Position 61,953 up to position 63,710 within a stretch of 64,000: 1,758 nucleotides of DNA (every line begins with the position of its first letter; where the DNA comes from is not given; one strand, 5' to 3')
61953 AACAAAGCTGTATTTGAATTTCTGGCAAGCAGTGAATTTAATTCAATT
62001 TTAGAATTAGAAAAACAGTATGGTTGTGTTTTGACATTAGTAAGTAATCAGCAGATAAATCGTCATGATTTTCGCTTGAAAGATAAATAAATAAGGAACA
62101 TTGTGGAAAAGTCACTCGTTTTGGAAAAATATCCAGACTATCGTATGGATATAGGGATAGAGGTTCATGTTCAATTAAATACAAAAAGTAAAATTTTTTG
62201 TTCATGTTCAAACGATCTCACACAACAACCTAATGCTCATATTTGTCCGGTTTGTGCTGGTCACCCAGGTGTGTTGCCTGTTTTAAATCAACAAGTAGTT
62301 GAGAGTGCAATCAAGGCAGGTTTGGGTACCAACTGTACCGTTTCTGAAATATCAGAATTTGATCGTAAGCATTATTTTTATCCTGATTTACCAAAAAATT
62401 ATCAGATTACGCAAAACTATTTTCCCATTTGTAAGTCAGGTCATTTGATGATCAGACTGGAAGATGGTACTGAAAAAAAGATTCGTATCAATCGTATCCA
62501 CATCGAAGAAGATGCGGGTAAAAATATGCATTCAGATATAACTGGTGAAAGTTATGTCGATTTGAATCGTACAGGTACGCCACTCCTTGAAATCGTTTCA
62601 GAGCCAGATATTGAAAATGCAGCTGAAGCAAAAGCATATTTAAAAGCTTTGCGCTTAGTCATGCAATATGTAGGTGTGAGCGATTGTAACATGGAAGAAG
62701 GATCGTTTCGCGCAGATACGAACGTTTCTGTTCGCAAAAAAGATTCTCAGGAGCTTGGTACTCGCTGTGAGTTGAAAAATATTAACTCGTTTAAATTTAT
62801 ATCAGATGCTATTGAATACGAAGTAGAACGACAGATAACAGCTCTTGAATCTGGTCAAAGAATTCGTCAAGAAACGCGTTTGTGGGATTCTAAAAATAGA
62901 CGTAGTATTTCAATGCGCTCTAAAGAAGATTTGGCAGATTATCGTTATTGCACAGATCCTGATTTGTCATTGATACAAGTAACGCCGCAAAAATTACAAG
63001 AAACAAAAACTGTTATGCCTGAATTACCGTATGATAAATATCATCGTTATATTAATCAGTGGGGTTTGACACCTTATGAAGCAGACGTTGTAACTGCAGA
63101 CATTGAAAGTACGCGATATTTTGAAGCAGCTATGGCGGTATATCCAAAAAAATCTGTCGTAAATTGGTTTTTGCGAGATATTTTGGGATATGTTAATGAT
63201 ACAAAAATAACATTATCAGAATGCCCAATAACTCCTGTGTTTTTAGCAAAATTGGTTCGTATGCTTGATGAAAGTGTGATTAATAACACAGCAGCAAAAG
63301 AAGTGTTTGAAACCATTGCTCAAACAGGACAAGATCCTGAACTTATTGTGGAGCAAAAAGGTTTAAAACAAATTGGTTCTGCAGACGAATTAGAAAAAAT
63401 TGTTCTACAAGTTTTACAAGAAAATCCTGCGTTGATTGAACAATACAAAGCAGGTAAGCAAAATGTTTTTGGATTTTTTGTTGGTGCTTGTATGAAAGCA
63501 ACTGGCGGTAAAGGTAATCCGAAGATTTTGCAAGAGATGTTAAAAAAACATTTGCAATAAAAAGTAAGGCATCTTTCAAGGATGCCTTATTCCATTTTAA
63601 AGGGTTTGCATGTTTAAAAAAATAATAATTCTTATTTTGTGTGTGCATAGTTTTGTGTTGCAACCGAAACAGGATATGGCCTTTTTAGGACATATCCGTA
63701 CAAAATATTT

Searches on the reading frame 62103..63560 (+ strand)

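Call 81: search_protein_families(library=pfam, proteins=[window:62103-63560:+], max_evalue=0.00001)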
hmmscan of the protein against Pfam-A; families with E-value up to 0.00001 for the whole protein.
window:62103-63560:+ (485 aa): 2 families
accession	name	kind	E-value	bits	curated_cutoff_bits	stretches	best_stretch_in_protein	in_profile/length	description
PF02934.20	GatB_N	-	3.2e-119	397.6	23.4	1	17-297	3-275/277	GatB/GatE catalytic domain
PF02637.23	GatB_Yqey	-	1.1e-46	158.8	27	1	338-484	1-148/148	GatB domain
